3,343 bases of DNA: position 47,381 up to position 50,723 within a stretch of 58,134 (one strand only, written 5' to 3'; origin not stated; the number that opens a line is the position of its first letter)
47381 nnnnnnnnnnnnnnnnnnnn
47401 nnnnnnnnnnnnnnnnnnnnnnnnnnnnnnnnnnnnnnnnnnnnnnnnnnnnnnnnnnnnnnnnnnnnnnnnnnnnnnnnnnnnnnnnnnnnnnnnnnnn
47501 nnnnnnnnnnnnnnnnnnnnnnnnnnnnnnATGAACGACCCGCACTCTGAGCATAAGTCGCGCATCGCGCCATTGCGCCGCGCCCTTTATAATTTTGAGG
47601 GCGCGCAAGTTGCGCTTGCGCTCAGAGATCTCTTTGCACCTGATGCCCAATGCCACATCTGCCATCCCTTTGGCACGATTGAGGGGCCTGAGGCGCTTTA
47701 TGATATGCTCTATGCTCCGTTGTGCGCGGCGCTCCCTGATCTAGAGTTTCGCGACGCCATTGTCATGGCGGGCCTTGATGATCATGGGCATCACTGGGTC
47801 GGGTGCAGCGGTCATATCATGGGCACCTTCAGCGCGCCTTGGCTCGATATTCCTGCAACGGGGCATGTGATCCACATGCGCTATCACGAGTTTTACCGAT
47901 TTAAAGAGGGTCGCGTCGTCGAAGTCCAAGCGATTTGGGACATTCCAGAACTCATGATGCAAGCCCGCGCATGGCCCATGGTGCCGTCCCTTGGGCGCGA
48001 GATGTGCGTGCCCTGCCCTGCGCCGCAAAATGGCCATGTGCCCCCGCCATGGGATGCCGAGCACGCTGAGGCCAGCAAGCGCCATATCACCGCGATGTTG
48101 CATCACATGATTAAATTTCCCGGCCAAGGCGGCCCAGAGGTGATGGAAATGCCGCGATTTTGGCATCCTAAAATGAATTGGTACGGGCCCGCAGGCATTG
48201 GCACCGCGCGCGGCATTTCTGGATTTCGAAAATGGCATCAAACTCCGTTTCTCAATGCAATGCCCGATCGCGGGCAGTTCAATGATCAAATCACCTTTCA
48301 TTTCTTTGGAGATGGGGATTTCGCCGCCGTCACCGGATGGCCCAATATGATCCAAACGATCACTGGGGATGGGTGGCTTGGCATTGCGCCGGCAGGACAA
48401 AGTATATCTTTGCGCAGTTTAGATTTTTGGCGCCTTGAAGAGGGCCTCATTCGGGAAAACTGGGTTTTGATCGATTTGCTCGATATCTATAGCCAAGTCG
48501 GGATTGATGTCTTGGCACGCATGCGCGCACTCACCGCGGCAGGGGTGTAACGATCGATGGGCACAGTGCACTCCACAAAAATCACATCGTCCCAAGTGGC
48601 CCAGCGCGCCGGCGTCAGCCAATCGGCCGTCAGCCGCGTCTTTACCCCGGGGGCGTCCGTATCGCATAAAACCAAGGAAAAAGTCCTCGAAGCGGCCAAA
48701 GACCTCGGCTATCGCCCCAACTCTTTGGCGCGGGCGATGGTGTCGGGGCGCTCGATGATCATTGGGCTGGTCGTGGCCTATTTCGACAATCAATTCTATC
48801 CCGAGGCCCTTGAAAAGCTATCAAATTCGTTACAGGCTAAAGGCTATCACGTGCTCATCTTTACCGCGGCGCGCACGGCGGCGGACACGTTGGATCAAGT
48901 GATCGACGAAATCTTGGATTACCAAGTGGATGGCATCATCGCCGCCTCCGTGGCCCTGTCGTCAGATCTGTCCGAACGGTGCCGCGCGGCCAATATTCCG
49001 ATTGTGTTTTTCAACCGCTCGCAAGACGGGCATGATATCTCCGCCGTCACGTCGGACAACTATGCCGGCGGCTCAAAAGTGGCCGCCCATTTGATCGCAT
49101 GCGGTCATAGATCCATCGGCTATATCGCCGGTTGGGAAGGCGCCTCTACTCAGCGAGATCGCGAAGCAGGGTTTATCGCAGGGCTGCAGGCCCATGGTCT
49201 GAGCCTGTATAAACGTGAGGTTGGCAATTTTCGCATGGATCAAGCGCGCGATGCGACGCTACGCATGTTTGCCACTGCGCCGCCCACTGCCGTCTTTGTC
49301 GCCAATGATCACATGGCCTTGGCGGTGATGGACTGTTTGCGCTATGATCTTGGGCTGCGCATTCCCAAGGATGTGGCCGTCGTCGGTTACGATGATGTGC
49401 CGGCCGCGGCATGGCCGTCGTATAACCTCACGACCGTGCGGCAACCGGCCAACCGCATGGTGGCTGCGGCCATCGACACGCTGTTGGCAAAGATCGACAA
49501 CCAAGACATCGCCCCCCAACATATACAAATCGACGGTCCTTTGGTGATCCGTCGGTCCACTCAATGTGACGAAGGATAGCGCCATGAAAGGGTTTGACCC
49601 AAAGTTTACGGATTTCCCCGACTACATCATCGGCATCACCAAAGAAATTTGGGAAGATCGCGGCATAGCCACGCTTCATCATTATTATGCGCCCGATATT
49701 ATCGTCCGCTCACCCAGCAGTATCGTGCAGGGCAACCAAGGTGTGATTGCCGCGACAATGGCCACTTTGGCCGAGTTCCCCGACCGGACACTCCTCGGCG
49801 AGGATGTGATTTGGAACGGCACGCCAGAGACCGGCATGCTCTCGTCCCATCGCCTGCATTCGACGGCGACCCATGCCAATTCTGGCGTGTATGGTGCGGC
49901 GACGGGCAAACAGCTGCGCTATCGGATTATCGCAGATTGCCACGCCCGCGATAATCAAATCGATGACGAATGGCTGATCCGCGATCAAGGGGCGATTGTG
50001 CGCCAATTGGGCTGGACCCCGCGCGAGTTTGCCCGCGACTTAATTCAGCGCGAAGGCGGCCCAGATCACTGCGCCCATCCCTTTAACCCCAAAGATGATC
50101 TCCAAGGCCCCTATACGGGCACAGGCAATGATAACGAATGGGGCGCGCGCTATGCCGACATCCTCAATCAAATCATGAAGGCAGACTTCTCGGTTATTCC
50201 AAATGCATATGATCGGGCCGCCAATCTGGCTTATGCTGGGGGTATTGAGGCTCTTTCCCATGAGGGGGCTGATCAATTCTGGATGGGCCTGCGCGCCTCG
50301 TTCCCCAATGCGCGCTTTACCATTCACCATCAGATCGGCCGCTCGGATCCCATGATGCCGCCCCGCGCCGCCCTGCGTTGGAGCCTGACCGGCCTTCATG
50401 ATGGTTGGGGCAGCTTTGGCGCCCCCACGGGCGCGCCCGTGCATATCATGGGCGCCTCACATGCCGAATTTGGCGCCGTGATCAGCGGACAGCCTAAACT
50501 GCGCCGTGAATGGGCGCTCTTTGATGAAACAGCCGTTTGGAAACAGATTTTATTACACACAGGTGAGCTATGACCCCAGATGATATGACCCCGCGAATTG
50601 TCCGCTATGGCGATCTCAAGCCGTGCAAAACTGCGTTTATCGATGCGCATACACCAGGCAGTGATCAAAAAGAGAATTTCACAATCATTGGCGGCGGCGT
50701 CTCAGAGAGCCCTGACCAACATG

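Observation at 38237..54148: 17-gene LacI-linked catabolic locus that matches no characterised pathway I know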

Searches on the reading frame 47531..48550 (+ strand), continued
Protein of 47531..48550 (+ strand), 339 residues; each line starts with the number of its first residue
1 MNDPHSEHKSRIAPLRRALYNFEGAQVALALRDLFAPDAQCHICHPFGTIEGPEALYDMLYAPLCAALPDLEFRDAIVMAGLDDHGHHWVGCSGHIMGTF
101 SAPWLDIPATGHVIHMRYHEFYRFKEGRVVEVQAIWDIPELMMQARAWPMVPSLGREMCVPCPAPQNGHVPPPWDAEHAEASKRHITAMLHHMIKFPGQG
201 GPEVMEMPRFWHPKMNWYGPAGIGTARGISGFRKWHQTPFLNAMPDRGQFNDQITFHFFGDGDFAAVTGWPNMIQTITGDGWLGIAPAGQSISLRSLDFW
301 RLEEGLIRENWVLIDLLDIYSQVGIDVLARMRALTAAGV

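Call 86: find_encoding_contigs(protein=P0287, flank=10000, max_places=1)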
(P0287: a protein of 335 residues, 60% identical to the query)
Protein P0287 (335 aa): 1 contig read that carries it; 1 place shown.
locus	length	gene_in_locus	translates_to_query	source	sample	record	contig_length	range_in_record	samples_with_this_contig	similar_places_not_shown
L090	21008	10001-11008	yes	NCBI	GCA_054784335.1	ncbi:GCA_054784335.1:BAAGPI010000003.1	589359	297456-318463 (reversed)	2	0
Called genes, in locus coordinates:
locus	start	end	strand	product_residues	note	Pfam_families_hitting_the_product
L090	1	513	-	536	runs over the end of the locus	PF00474:SSF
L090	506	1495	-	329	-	PF07366:SnoaL, PF12680:SnoaL_2, PF07366:SnoaL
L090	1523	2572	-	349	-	PF07883:Cupin_2, PF00190:Cupin_1 (weak), PF02311:AraC_binding (weak), PF07883:Cupin_2, PF05899:Cupin_3 (weak)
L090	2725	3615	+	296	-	PF04909:Amidohydro_2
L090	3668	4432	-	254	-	PF03328:HpcH_HpaI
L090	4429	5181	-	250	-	PF12697:Abhydrolase_6, PF00975:Thioesterase, PF12146:Hydrolase_4, PF00561:Abhydrolase_1, PF08386:Abhydrolase_4 (weak)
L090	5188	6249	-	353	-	PF00356:LacI, PF00532:Peripla_BP_1, PF13407:Peripla_BP_4, PF13377:Peripla_BP_3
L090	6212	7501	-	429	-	PF00815:Histidinol_dh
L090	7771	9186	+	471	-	-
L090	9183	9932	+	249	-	PF00106:adh_short, PF13561:adh_short_C2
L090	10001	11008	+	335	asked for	PF07366:SnoaL, PF12680:SnoaL_2 (weak)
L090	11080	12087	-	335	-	PF12680:SnoaL_2 (faint), PF07366:SnoaL (faint)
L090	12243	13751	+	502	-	PF03553:Na_H_antiporter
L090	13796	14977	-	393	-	PF00155:Aminotran_1_2, PF00266:Aminotran_5, PF01212:Beta_elim_lyase (weak), PF01053:Cys_Met_Meta_PP, PF01041:DegT_DnrJ_EryC1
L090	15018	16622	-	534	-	PF02776:TPP_enzyme_N, PF00205:TPP_enzyme_M, PF02775:TPP_enzyme_C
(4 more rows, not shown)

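Call 87: find_encoding_contigs(protein=P0322, flank=10000, max_places=1)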
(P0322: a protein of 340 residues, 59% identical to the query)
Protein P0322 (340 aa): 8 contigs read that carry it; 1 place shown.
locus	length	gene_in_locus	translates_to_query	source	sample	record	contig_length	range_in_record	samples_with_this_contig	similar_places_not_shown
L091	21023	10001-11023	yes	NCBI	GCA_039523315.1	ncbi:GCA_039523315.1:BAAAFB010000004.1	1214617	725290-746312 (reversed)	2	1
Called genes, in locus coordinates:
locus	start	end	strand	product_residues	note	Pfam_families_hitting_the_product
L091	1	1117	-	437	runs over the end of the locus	PF00815:Histidinol_dh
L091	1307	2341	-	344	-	PF00356:LacI, PF00532:Peripla_BP_1, PF13407:Peripla_BP_4, PF13377:Peripla_BP_3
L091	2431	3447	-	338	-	PF07366:SnoaL (weak)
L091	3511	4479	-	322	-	PF07366:SnoaL (weak), PF12680:SnoaL_2 (weak)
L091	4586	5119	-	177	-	PF14534:DUF4440 (weak), PF07366:SnoaL, PF12680:SnoaL_2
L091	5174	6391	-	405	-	PF00528:BPD_transp_1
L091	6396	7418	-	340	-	PF00528:BPD_transp_1 (weak)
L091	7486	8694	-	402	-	PF01547:SBP_bac_1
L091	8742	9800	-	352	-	PF00005:ABC_tran, PF17912:OB_MalK (faint)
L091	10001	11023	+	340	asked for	PF12680:SnoaL_2 (faint), PF07366:SnoaL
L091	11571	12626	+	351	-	PF01261:AP_endonuc_2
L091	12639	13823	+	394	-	PF01408:GFO_IDH_MocA, PF02894:GFO_IDH_MocA_C, PF22725:GFO_IDH_MocA_C3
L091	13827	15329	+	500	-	PF00005:ABC_tran, PF13304:AAA_21 (faint), PF00005:ABC_tran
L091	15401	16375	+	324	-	PF02653:BPD_transp_2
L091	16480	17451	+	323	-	PF00532:Peripla_BP_1, PF13407:Peripla_BP_4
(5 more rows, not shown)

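Call 97: find_encoding_contigs(protein=P0310, flank=10000, max_places=1)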
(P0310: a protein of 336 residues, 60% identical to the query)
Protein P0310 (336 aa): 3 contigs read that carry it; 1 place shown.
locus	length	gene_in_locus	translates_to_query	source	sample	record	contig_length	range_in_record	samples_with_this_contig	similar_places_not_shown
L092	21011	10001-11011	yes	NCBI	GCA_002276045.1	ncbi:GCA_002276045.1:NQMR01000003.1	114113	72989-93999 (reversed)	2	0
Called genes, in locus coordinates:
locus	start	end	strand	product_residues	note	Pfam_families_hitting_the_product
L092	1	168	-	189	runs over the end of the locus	PF08020:DUF1706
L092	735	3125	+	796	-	PF07715:Plug, PF00593:TonB_dep_Rec_b-barrel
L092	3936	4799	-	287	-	-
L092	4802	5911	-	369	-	PF07366:SnoaL, PF12680:SnoaL_2 (weak)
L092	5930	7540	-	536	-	PF00474:SSF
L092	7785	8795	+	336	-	PF07366:SnoaL (faint), PF12680:SnoaL_2 (faint)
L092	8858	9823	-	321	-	PF07366:SnoaL, PF12680:SnoaL_2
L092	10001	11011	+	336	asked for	PF07366:SnoaL, PF12680:SnoaL_2 (faint), PF07366:SnoaL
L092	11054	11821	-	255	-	PF03328:HpcH_HpaI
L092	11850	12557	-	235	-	PF02129:Peptidase_S15 (faint), PF12697:Abhydrolase_6, PF00561:Abhydrolase_1, PF00975:Thioesterase (weak), PF12146:Hydrolase_4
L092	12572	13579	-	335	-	PF00356:LacI, PF00532:Peripla_BP_1, PF13407:Peripla_BP_4, PF13377:Peripla_BP_3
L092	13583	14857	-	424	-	PF00815:Histidinol_dh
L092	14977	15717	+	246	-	PF23441:SDR (weak), PF00106:adh_short, PF13561:adh_short_C2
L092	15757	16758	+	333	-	PF07883:Cupin_2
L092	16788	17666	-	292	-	PF12895:ANAPC3 (weak), PF07719:TPR_2 (faint), PF13432:TPR_16 (weak), PF14559:TPR_19 (faint)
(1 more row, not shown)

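Call 98: find_encoding_contigs(protein=P0360, flank=10000, max_places=1)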
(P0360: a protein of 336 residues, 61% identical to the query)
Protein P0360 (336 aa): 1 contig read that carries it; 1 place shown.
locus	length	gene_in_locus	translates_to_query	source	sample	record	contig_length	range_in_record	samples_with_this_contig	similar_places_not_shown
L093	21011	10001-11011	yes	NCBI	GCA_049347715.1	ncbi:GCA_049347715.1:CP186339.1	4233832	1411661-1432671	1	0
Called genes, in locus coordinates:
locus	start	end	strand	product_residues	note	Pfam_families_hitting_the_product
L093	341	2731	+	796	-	PF07715:Plug, PF00593:TonB_dep_Rec_b-barrel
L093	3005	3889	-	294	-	PF04909:Amidohydro_2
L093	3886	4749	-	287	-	PF12680:SnoaL_2 (weak)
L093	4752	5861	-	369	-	PF07366:SnoaL (weak)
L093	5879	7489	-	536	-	PF00474:SSF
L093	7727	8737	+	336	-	PF12680:SnoaL_2 (weak), PF07366:SnoaL (weak)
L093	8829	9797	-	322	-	PF07366:SnoaL, PF12680:SnoaL_2, PF07366:SnoaL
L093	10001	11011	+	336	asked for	PF07366:SnoaL, PF12680:SnoaL_2 (faint), PF07366:SnoaL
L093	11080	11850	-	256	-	PF03328:HpcH_HpaI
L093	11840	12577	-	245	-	PF03959:FSH1 (faint), PF12697:Abhydrolase_6 (weak), PF00561:Abhydrolase_1, PF12146:Hydrolase_4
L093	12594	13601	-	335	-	PF00356:LacI, PF00532:Peripla_BP_1, PF13407:Peripla_BP_4, PF13377:Peripla_BP_3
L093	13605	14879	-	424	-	PF00815:Histidinol_dh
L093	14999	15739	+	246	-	PF00106:adh_short, PF08659:KR (weak), PF13561:adh_short_C2, PF23441:SDR (weak)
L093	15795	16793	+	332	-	PF07883:Cupin_2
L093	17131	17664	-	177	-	-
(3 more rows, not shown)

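Call 99: find_encoding_contigs(protein=P0291, flank=10000, max_places=1)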
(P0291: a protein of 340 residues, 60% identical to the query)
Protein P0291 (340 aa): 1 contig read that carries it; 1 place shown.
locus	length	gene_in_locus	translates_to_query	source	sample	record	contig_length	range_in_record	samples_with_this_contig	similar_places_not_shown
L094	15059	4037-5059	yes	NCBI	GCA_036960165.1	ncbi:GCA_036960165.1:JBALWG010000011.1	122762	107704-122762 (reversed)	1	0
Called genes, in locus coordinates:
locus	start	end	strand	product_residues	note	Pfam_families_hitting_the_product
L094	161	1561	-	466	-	PF03315:SDH_beta, PF03313:SDH_alpha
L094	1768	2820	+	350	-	PF07366:SnoaL, PF12680:SnoaL_2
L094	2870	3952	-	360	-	PF02129:Peptidase_S15, PF00561:Abhydrolase_1, PF12146:Hydrolase_4, PF12697:Abhydrolase_6, PF00326:Peptidase_S9, PF01738:DLH (faint)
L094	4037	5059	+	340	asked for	PF07366:SnoaL, PF12680:SnoaL_2 (weak), PF07366:SnoaL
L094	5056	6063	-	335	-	PF12680:SnoaL_2 (faint), PF07366:SnoaL (weak)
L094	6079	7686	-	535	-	PF00474:SSF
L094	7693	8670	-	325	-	PF07366:SnoaL, PF12680:SnoaL_2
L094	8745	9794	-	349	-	PF00190:Cupin_1 (faint), PF02311:AraC_binding (faint), PF07883:Cupin_2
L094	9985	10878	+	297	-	PF04909:Amidohydro_2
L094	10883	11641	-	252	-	PF03328:HpcH_HpaI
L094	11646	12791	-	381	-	PF01717:Meth_synt_2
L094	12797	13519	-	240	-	PF00561:Abhydrolase_1 (weak), PF12697:Abhydrolase_6, PF00975:Thioesterase, PF12146:Hydrolase_4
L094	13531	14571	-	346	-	PF00356:LacI, PF00532:Peripla_BP_1, PF13407:Peripla_BP_4, PF13377:Peripla_BP_3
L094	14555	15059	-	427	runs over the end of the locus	PF00815:Histidinol_dh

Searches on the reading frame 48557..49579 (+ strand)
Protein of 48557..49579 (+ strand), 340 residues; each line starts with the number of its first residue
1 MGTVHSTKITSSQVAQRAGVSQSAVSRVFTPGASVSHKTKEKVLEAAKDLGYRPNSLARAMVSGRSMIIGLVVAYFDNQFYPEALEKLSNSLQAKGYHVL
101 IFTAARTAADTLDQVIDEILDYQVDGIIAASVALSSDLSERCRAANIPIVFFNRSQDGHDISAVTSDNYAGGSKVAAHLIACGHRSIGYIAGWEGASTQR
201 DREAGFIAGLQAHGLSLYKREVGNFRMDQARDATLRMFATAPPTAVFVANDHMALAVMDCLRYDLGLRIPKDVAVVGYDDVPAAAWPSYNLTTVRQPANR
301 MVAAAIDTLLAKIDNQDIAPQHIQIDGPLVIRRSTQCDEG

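Call 4: search_protein_families(library=pfam, proteins=[window:48557-49579:+], max_evalue=0.01)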
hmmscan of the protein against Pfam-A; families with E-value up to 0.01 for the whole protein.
window:48557-49579:+ (340 aa): 5 families
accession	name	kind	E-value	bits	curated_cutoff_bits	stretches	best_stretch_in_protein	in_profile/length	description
PF13377.12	Peripla_BP_3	-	5.3e-35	121.4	26.5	1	176-335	1-167/167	Periplasmic binding protein-like domain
PF00532.27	Peripla_BP_1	-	9.7e-24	84.7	22.2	1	68-326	3-274/281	Periplasmic binding proteins and sugar binding domain of LacI family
PF13407.12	Peripla_BP_4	-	1.6e-22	80.8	35.1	1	69-316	1-257/258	Periplasmic binding protein domain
PF00356.27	LacI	-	1.6e-12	47.5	27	1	14-55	5-46/46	Bacterial regulatory proteins, lacI family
PF09048.16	Cro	-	0.0034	17.8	32.7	0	46-68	18-40/59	Cro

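Call 6: search_protein_families(library=ncbifam, proteins=[window:48557-49579:+], max_evalue=0.001)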
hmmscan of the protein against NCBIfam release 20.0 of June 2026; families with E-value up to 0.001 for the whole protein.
window:48557-49579:+ (340 aa): 19 families
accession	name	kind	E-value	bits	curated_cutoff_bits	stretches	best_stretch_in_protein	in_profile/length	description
NF047341.1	lactose_RbsR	equivalog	1.1e-62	212.3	382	1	8-336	2-329/331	ribose utilization transcriptional repressor RbsR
NF007075.0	PRK09526.1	subfamily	7.1e-54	183.1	340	1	6-337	3-333/358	LacI family DNA-binding transcriptional regulator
NF007979.0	PRK10703.1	equivalog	3.5e-50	171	501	1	11-336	4-332/341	HTH-type transcriptional repressor PurR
NF007743.0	PRK10423.1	equivalog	2.2e-49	168.3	531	1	11-334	4-329/330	ribose operon transcriptional repressor RbsR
NF052440.1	TransRegGNTRPSEAE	equivalog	1.3e-48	165.8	400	1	6-335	3-333/333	HTH-type transcriptional regulator GntR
NF008269.0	PRK11041.1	equivalog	4.9e-48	163.9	436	1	6-337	7-339/342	DNA-binding transcriptional regulator CytR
NF007449.0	PRK10014.1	subfamily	1.8e-45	155.5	310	1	6-331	4-340/342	Mal regulon transcriptional regulator MalI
NF051853.1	TransRegUriRCory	equivalog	3.4e-44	151.3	550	1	12-337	4-326/327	transcriptional regulator UriR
TIGR01481.1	ccpA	equivalog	8.9e-44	150.2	442.35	1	9-335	3-329/330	catabolite control protein A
NF007706.0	PRK10401.1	equivalog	3.2e-41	141.7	555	1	9-334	2-327/346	HTH-type transcriptional regulator GalS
TIGR02417.1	fruct_sucro_rep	subfamily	2.7e-34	118.9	389.55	1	12-332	3-326/327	D-fructose-responsive transcription factor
NF008002.0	PRK10727.1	equivalog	1.8e-33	116.1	557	1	11-334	4-327/341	HTH-type transcriptional regulator GalR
NF008452.0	PRK11303.1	equivalog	4.4e-31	108.3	385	1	12-324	4-320/332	catabolite repressor/activator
NF047913.1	TransRegIdnR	equivalog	3.3e-29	102.2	500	1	6-325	3-321/331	DNA-binding transcriptional regulator IdnR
NF011563.0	PRK14987.1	equivalog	1.9e-26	93.1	433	1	12-325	9-321/331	gluconate operon transcriptional repressor GntR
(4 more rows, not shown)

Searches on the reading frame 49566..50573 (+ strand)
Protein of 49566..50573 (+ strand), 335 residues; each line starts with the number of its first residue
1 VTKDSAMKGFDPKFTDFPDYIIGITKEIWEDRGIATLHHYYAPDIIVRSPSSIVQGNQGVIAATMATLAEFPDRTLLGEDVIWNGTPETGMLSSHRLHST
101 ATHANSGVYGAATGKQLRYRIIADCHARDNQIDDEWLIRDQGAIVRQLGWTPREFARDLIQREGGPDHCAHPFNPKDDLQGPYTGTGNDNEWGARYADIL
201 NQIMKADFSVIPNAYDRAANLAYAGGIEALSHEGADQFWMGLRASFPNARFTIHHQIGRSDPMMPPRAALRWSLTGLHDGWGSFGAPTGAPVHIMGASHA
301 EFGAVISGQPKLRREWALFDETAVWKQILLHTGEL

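Call 4: search_protein_families(library=pfam, proteins=[window:49566-50573:+], max_evalue=0.01)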
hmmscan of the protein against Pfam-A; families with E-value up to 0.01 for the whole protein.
window:49566-50573:+ (335 aa): 2 families
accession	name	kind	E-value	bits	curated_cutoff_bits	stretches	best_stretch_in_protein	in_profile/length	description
PF07366.18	SnoaL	-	1.1e-16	61.3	28.4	2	25-148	7-126/126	SnoaL-like polyketide cyclase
PF12680.13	SnoaL_2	-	3.8e-10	40.7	27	2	205-302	10-94/102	SnoaL-like domain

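Call 6: search_protein_families(library=ncbifam, proteins=[window:49566-50573:+], max_evalue=0.001)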
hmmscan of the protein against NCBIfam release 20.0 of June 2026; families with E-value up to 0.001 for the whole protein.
window:49566-50573:+ (335 aa): 0 families
